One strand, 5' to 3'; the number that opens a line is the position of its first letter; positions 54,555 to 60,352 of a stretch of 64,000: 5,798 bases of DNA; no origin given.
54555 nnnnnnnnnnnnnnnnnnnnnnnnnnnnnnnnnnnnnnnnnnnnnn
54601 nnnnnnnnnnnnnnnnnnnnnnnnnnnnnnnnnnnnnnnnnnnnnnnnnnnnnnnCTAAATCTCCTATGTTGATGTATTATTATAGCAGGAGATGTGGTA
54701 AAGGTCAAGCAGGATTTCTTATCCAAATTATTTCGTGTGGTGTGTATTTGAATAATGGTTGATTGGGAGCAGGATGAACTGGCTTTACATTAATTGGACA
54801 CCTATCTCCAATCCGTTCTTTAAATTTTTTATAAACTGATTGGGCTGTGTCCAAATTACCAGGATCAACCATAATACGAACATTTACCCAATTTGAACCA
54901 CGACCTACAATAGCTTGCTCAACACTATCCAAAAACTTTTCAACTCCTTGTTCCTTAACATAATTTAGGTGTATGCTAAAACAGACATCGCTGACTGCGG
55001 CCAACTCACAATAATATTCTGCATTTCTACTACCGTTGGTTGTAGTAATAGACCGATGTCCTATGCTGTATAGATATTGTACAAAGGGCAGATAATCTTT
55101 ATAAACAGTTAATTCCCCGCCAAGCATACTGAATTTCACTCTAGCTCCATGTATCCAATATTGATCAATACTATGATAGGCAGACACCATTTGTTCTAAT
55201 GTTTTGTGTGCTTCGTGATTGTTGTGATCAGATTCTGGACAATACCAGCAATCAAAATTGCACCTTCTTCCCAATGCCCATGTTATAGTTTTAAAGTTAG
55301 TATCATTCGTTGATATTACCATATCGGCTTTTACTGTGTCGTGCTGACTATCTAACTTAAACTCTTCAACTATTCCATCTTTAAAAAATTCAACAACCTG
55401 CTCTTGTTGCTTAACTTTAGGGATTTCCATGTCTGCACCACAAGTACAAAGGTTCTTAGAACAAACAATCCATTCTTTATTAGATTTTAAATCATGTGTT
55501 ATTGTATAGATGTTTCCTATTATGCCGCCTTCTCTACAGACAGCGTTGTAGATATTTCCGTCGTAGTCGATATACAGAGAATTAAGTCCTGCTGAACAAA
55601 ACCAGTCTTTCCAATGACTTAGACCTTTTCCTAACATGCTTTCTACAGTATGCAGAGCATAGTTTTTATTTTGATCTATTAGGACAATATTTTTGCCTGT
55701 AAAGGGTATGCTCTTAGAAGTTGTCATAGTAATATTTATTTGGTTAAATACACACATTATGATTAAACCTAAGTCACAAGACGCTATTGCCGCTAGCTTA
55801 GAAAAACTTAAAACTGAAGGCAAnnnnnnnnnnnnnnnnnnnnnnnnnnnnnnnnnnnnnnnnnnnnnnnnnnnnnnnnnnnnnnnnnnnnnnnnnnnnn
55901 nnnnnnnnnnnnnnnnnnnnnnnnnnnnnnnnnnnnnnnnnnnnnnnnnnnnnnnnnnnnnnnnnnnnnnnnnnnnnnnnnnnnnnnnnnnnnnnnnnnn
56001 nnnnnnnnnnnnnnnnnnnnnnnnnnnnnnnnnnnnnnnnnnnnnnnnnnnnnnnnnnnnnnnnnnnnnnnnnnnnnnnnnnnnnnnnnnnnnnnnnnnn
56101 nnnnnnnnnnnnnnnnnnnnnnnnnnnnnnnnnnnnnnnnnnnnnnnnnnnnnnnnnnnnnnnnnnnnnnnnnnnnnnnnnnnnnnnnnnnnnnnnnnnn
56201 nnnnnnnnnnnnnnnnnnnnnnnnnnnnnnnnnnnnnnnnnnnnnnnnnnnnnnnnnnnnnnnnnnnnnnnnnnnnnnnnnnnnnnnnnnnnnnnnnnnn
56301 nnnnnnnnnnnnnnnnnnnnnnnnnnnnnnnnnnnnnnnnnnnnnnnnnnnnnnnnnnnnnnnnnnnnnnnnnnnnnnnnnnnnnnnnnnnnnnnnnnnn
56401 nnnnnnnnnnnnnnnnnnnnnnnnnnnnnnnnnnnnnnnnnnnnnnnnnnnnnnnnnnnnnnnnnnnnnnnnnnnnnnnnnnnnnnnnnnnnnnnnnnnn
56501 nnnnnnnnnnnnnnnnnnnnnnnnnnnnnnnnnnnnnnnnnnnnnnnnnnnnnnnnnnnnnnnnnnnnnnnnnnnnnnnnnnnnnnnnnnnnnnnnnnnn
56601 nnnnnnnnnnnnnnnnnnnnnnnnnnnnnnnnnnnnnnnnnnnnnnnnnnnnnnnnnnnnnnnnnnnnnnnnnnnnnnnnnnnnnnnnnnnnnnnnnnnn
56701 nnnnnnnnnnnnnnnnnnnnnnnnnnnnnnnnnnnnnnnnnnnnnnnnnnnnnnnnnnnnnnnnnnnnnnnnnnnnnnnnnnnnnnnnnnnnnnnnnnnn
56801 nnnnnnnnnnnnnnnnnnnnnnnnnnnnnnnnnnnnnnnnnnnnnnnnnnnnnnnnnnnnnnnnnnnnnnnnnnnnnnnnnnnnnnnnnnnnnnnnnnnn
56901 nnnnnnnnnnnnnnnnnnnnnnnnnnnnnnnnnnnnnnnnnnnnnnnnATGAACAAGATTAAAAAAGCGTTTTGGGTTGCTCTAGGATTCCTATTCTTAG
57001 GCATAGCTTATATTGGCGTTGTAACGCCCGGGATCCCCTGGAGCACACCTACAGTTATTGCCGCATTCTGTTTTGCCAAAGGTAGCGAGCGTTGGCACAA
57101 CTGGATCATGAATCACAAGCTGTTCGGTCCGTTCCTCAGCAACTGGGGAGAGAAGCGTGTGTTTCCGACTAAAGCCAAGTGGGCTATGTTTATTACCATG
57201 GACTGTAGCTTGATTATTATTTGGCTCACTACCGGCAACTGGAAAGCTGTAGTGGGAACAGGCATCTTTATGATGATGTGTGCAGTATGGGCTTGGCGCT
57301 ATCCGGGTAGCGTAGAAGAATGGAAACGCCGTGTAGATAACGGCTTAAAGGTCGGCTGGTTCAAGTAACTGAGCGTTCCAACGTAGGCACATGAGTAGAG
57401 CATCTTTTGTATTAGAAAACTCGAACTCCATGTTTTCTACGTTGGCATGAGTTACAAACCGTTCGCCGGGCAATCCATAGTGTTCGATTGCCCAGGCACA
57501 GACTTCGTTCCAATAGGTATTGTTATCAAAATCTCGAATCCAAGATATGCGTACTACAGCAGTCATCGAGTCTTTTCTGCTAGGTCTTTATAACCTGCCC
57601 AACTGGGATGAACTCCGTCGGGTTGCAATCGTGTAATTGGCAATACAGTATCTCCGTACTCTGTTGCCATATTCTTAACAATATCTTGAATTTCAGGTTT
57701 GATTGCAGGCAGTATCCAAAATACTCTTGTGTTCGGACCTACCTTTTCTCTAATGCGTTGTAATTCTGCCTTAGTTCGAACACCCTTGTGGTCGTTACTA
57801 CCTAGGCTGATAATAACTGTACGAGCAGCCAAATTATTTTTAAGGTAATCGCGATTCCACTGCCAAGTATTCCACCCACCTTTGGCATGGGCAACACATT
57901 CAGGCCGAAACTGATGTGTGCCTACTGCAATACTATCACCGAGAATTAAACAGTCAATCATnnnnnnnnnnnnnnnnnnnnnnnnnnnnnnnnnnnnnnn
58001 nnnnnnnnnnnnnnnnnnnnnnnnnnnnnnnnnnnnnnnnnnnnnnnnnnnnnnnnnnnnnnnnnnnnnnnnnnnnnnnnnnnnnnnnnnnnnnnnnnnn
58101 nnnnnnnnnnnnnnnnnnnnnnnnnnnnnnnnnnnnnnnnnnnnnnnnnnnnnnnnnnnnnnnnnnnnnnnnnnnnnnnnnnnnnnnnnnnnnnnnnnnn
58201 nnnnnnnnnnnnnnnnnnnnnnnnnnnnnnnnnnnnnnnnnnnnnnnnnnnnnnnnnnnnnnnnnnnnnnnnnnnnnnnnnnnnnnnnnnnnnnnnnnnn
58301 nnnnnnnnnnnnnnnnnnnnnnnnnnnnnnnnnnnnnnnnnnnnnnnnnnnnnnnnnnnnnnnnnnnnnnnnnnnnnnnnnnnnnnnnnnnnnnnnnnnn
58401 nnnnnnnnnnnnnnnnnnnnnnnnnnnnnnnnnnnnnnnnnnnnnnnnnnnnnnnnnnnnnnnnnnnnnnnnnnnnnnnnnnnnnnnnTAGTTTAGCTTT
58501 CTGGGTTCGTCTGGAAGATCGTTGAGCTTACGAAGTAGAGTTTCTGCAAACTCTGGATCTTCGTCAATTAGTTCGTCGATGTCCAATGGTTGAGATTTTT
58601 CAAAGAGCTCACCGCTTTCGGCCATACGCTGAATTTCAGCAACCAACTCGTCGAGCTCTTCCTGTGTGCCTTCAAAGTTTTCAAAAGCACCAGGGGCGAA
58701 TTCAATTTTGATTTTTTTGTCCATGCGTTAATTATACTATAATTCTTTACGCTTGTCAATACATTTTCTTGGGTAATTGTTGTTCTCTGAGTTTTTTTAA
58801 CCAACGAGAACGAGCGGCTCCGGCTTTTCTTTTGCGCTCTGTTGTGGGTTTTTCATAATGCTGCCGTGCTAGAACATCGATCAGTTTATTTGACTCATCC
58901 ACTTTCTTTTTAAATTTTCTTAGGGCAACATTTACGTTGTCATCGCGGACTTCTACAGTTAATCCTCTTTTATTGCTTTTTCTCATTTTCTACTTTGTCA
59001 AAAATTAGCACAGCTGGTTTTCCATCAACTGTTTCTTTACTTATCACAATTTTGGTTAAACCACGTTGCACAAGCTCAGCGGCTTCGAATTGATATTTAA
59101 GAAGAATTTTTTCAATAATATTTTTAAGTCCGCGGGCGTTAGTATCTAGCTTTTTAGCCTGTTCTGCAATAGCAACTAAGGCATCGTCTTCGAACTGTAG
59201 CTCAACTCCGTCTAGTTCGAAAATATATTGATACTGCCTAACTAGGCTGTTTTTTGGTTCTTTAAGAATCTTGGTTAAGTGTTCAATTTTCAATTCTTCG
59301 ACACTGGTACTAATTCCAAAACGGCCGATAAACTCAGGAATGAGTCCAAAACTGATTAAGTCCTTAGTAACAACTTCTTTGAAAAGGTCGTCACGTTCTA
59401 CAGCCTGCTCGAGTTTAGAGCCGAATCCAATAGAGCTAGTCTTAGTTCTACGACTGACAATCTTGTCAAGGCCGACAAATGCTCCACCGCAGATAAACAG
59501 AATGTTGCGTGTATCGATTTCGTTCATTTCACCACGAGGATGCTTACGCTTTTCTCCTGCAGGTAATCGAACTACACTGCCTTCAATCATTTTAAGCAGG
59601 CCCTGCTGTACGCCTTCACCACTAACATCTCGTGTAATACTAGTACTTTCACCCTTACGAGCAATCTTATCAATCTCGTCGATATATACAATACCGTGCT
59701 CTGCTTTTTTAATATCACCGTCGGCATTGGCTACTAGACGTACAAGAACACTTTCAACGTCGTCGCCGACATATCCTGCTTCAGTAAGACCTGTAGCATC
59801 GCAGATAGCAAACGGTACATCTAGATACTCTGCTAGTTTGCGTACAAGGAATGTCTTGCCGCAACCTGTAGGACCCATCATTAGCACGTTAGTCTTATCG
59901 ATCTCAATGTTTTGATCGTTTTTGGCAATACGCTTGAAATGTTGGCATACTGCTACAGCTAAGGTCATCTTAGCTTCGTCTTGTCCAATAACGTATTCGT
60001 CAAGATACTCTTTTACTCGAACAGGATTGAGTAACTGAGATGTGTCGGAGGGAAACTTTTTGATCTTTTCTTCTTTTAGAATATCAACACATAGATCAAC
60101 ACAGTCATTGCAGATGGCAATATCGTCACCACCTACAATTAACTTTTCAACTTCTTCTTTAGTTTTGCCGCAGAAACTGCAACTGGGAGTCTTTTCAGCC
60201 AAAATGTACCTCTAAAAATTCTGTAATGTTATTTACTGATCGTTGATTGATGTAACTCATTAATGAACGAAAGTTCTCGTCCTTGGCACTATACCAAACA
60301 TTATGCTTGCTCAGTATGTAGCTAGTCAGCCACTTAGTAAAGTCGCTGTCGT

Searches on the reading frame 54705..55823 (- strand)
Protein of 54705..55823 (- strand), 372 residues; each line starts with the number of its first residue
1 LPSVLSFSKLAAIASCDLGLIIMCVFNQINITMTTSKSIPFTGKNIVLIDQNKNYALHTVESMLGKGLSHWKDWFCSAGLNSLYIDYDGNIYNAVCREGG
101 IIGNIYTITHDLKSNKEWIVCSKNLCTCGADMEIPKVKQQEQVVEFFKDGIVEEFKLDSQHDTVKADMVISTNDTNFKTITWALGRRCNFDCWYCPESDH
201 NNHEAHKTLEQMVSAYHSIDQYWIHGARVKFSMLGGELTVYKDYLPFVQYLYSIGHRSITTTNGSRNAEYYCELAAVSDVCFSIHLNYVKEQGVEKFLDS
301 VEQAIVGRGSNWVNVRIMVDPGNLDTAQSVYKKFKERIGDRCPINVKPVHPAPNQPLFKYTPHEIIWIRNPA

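Call 102: search_protein_families(library=pfam, max_evalue=0.001, proteins=[window:54705-55823:-])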
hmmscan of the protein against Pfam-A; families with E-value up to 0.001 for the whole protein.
window:54705-55823:- (372 aa): 1 family
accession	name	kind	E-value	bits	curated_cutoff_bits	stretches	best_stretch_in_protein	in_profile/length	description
PF04055.27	Radical_SAM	-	5.4e-09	36.9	29.5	1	184-297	3-116/166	Radical SAM superfamily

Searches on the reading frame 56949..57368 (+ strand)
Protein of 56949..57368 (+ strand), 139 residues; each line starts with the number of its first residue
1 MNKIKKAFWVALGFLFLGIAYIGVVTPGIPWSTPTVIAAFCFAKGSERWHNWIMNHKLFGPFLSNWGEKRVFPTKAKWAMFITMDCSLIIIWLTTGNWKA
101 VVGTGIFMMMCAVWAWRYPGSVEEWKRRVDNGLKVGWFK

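Call 102: search_protein_families(library=pfam, max_evalue=0.001, proteins=[window:56949-57368:+])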
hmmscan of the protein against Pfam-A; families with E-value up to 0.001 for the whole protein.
window:56949-57368:+ (139 aa): 1 family
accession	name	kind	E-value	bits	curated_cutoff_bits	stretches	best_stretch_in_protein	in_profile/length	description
PF04304.18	DUF454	-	1.7e-28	99.4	35.1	1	6-119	1-114/115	Protein of unknown function (DUF454)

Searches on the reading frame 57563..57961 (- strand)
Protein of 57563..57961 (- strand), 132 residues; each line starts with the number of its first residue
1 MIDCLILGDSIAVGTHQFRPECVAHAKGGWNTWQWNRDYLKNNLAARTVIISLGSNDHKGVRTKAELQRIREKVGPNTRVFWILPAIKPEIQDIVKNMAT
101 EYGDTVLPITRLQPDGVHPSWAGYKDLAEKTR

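Call 102: search_protein_families(library=pfam, max_evalue=0.001, proteins=[window:57563-57961:-])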
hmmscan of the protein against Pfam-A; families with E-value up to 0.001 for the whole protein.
window:57563-57961:- (132 aa): 1 family
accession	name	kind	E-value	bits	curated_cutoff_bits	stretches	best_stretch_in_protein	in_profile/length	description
PF13472.12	Lipase_GDSL_2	-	7.2e-07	30.3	32.9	1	25-125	39-177/178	GDSL-like Lipase/Acylhydrolase family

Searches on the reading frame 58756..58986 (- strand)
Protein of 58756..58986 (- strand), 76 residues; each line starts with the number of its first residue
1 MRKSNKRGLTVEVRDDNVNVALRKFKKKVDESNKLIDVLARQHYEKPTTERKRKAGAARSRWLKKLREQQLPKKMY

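Call 102: search_protein_families(library=pfam, max_evalue=0.001, proteins=[window:58756-58986:-])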
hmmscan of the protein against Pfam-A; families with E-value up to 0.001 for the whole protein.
window:58756-58986:- (76 aa): 1 family
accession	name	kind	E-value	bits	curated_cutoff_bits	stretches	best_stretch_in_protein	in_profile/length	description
PF01165.25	Ribosomal_S21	-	3.8e-13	49.4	27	1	10-61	1-53/55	Ribosomal protein S21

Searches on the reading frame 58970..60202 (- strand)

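Call 102: search_protein_families(library=pfam, max_evalue=0.001, proteins=[window:58970-60202:-])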
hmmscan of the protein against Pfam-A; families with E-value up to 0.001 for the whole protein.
window:58970-60202:- (410 aa): 11 families
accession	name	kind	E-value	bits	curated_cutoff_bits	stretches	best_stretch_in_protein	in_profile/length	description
PF07724.20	AAA_2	-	7.6e-31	107.8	27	1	103-296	3-164/166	AAA domain (Cdc48 subfamily)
PF06689.19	zf-C4_ClpX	-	5.7e-16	58.6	27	1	7-44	2-39/39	ClpX C4-type zinc finger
PF00004.35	AAA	-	2.5e-14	54.3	21.2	1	106-211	1-97/131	ATPase family associated with various cellular activities (AAA)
PF00493.29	MCM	-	2e-08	34.1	23.3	1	62-183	17-136/224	MCM P-loop domain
PF07728.20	AAA_5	-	5.2e-06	27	22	1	105-182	1-80/139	AAA domain (dynein-related subfamily)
PF10431.15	ClpB_D2-small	-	2.1e-05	24.9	21.9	1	304-369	1-62/81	C-terminal, D2-small domain, of ClpB protein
PF01078.27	Mg_chelatase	-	3.4e-05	23.8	20.3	0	103-126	22-45/207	Magnesium chelatase, subunit ChlI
PF00158.32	Sigma54_activat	-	7.2e-05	23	20.2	0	87-125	6-44/168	Sigma-54 interaction domain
PF05496.18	RuvB_N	-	8.2e-05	22.9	27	1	66-185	5-101/159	Holliday junction DNA helicase RuvB P-loop domain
PF13173.12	AAA_14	-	0.00026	21.4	27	1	105-229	4-118/129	AAA domain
PF13401.12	AAA_22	-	0.00038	21.2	27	0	103-141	5-46/130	AAA domain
